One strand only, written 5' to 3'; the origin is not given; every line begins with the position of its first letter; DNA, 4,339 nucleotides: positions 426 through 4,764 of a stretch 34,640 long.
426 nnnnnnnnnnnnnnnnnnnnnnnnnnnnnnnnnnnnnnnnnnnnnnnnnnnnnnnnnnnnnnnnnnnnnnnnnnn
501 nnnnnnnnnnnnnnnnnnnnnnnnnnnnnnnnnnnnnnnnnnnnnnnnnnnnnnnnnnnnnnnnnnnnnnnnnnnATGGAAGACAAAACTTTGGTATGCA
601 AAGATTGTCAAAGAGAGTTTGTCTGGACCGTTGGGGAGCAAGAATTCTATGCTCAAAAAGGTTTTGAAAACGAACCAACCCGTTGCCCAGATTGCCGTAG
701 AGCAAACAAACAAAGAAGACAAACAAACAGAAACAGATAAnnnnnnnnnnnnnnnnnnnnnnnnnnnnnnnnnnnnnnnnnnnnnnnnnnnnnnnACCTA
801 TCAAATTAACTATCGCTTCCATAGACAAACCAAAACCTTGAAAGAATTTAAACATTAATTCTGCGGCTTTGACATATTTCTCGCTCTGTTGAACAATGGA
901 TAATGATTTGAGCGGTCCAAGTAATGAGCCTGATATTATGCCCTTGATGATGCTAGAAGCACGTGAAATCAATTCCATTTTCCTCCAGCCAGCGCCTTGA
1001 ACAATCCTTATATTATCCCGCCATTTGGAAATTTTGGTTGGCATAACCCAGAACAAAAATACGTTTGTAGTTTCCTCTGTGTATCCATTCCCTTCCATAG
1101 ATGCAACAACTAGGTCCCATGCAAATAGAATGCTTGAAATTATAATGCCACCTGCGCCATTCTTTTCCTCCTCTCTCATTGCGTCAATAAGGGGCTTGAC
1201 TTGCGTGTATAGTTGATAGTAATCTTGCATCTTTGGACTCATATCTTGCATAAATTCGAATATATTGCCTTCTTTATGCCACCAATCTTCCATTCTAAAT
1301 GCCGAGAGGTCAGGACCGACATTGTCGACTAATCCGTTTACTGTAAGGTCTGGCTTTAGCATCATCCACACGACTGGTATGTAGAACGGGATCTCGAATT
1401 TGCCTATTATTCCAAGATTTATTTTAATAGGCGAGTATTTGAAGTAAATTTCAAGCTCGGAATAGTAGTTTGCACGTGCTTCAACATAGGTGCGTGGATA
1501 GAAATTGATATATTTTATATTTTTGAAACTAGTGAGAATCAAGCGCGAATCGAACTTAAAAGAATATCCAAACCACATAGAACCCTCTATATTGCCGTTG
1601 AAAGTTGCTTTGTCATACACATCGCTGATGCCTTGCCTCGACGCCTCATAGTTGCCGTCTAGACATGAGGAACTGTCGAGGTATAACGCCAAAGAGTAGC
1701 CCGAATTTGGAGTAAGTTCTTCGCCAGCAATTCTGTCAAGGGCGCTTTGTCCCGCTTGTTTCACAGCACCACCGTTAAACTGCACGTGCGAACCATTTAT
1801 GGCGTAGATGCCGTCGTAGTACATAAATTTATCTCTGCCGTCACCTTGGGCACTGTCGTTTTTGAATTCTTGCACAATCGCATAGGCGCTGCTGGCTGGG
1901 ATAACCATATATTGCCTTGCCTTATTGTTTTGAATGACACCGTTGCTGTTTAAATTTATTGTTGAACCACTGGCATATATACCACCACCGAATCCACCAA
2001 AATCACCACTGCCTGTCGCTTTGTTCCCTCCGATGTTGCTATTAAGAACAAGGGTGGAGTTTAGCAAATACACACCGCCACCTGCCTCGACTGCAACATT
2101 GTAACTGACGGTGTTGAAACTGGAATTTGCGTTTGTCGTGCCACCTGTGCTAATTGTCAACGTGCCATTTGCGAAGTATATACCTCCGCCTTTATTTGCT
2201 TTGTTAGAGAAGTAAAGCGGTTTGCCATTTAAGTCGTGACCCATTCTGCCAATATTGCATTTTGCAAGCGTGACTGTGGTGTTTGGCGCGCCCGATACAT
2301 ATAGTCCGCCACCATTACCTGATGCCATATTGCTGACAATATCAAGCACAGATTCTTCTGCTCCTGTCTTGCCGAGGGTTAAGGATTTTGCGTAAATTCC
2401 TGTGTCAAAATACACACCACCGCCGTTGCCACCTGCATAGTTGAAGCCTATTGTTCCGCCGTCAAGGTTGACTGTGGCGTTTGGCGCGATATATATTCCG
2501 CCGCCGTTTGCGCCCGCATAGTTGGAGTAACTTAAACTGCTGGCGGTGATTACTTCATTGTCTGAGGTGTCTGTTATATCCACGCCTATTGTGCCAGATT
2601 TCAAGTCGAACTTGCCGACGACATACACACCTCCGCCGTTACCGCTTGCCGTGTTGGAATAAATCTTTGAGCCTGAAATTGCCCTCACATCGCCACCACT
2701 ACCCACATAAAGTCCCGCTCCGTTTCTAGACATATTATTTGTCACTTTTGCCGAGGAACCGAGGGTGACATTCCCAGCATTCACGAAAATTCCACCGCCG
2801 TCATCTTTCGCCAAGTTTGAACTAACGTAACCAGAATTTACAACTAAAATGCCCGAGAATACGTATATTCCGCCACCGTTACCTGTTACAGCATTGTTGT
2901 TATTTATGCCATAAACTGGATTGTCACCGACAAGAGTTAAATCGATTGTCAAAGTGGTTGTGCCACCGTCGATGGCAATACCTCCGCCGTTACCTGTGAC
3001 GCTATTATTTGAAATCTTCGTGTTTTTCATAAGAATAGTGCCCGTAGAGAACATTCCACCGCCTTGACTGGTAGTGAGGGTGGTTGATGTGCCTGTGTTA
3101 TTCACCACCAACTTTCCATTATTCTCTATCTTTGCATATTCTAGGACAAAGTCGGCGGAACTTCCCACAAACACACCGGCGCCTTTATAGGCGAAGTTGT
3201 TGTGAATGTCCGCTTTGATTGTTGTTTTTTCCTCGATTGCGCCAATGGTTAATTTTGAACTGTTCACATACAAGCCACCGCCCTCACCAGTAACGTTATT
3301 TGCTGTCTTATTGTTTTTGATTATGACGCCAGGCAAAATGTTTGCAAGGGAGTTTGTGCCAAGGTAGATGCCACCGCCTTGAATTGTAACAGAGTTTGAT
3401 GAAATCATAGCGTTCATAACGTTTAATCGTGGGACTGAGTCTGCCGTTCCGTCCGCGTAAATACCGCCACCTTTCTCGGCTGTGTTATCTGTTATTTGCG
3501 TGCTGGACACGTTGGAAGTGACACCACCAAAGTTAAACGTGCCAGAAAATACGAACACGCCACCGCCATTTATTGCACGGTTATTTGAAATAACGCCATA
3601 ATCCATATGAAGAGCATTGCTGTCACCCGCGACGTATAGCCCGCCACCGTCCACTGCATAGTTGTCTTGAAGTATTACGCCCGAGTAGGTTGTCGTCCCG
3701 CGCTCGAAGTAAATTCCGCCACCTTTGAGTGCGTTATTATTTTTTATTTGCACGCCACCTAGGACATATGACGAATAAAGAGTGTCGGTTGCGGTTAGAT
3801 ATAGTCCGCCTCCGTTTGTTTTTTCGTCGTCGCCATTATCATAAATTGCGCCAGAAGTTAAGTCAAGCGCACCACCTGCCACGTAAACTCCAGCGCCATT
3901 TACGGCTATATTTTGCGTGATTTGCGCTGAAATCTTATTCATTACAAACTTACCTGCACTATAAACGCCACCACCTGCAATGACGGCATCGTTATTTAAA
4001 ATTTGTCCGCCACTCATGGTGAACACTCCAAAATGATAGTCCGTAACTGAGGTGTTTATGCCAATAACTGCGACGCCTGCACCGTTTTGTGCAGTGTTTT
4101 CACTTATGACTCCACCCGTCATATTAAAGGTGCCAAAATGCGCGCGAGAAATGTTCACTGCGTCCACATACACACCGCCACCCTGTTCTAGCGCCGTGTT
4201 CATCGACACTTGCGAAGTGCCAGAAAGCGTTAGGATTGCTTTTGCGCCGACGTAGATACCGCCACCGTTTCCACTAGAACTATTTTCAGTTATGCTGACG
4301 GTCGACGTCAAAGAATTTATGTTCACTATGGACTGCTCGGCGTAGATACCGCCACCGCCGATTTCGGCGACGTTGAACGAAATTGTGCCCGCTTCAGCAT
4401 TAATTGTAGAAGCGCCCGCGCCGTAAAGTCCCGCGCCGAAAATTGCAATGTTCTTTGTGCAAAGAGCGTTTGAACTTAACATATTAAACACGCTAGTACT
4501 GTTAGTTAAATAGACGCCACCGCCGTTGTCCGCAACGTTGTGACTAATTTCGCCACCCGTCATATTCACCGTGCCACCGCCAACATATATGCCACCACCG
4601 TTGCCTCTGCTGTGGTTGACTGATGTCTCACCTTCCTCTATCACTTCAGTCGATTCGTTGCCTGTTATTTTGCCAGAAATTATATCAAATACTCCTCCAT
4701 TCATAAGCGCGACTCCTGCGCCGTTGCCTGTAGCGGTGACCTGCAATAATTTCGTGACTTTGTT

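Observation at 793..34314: A 33.5-kb single ORF encodes an 11,173-aa mosaic surface protein built from four different adhesin repeat families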

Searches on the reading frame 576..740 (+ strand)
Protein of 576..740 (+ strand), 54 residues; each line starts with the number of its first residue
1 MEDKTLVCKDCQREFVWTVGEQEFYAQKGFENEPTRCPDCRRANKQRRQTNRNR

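Call 9: search_protein_families(library=pfam, proteins=[window:576-740:+], max_evalue=0.01)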
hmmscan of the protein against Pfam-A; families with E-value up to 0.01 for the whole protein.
window:576-740:+ (54 aa): 2 families
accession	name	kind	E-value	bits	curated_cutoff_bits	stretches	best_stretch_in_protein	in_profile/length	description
PF13451.12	zf_Tbcl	-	7e-25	87.2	24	1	2-48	1-47/48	Probable treble clef domain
PF24292.1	DUF7479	-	0.0045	17.5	27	1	5-42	2-38/60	Domain of unknown function (DUF7479)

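Call 12: find_encoding_contigs(protein=window:576-740:+, flank=10000, max_places=6)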
Protein window:576-740:+ (54 aa): no gene with exactly this product is on record in the collection.

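Call 82: search_protein_families(library=phrogs, proteins=[window:576-740:+], max_evalue=1)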
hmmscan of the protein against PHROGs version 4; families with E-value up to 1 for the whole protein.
window:576-740:+ (54 aa): 9 families
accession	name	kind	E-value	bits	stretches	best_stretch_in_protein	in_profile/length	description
phrog_5602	-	unknown function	0.0048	17.6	1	4-49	17-57/60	-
phrog_5259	-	unknown function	0.0049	17.6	0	26-42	27-43/70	-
phrog_307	-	DNA, RNA and nucleotide metabolism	0.029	15.3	1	2-53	54-94/334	endonuclease VII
phrog_4875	-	unknown function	0.12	13.5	1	6-43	13-39/77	-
phrog_19431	-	unknown function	0.12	13.4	0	5-44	20-49/81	-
phrog_4152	-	unknown function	0.18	13.1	1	5-49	98-136/138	-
phrog_26537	-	unknown function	0.26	12.6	1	5-28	13-36/70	-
phrog_13782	-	unknown function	0.35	11.3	1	3-48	289-337/338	-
phrog_2993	-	unknown function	0.42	11.2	1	31-47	14-30/90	-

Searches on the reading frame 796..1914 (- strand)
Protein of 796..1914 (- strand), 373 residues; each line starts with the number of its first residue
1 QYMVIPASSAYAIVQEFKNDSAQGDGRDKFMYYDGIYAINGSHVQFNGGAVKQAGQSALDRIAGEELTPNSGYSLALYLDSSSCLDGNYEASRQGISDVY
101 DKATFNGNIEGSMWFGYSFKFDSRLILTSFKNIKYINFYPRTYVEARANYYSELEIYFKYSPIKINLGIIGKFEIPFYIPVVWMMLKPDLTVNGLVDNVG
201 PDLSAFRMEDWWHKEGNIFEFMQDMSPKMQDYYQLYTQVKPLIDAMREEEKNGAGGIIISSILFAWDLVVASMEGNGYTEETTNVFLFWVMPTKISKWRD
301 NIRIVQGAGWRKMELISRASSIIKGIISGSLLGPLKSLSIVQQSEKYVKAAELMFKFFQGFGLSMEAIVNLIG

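Call 13: find_homologous_proteins(query=window:796-1914:-)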
Query window:796-1914:-: 1731 candidates shared short words with the query, none scored E <= 0.001.

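Call 32: search_protein_representatives(protein=window:796-1695:-)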
Query: 300 residues. Proteins with E-value up to 0.001 (for the whole library): 0; up to 1e-10: 0; up to 1e-30: 0. The best 0 are listed.

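Call 37: find_related_loci(query=window:796-1695:-, collection=metagenome_contigs, flank=10000)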
Query window:796-1695:- (300 aa) in metagenome_contigs; peptide patterns used: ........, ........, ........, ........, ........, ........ (x = any residue, [..] = any of these).
285 stretches matched a pattern, but none encodes a relative of the query by tblastn (E <= 1e-3).

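Call 61: search_protein_families(library=pfam, proteins=[window:796-1695:-], max_evalue=1)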
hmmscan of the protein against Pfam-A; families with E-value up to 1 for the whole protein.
window:796-1695:- (300 aa): 0 families

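Call 78: search_protein_families(library=ncbifam, proteins=[window:796-1695:-], max_evalue=0.1)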
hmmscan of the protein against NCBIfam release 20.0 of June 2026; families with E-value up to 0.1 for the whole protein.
window:796-1695:- (300 aa): 0 families

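Call 81: search_solved_structures(query=window:796-1695:-, max_evalue=10)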
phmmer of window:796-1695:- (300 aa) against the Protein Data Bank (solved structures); distinct sequences matched with E-value up to 10: 1.
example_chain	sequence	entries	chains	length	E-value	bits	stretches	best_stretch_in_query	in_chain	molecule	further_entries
2fyh_A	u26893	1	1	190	1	11.8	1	82-144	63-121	putative integral membrane transport protein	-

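Call 82: search_protein_families(library=phrogs, proteins=[window:796-1695:-], max_evalue=1)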
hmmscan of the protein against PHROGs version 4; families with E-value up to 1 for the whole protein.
window:796-1695:- (300 aa): 2 families
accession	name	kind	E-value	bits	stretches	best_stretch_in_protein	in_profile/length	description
phrog_15258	-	unknown function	0.27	12.1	1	154-178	25-49/49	-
phrog_20920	-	unknown function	0.29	12.6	1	244-283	54-93/115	-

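Call 92: find_related_loci(query=window:796-1695:-, collection=viral_contigs, flank=10000)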
Query window:796-1695:- (300 aa) in viral_contigs; peptide patterns used: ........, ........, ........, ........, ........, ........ (x = any residue, [..] = any of these).
29 stretches matched a pattern, but none encodes a relative of the query by tblastn (E <= 1e-3).

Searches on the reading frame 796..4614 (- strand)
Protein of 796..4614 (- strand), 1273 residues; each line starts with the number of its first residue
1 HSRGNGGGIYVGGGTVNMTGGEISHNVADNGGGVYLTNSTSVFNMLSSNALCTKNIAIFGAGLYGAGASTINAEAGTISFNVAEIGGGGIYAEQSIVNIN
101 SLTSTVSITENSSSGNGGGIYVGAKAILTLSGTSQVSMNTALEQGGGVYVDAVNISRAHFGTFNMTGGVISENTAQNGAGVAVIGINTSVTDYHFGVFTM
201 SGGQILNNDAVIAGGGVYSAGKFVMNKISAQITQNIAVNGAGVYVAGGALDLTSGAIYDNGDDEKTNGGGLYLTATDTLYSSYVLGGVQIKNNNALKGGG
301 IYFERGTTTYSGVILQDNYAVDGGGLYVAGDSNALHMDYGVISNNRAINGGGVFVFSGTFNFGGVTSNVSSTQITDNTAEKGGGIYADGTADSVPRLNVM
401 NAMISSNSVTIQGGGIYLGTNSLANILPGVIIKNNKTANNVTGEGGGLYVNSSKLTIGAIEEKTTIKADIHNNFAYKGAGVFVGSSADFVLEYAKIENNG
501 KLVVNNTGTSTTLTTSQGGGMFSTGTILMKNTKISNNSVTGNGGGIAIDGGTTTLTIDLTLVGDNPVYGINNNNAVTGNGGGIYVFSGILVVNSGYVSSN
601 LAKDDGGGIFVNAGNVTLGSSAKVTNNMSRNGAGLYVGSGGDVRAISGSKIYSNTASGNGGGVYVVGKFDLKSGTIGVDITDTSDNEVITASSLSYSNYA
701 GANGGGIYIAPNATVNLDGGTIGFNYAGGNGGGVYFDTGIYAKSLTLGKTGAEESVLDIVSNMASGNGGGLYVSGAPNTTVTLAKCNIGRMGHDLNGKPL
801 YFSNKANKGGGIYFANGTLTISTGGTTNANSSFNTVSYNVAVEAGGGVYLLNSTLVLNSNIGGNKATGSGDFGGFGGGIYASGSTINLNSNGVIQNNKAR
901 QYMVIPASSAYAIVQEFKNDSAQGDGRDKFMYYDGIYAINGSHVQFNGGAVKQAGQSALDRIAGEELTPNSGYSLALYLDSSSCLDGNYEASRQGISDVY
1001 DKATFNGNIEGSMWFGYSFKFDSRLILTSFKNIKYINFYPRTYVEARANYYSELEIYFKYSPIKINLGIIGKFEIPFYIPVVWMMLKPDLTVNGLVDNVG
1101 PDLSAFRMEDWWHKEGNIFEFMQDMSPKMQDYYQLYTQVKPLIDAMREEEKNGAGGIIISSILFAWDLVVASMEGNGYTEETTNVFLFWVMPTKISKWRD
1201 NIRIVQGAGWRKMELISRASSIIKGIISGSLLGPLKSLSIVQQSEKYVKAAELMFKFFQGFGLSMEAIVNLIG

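Call 9: search_protein_families(library=pfam, proteins=[window:796-4614:-], max_evalue=0.01)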
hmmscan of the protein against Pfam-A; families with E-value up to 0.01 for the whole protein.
window:796-4614:- (1273 aa): 0 families

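Call 78: search_protein_families(library=ncbifam, proteins=[window:796-4614:-], max_evalue=0.1)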
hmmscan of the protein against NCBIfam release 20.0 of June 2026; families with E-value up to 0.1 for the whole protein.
window:796-4614:- (1273 aa): 0 families
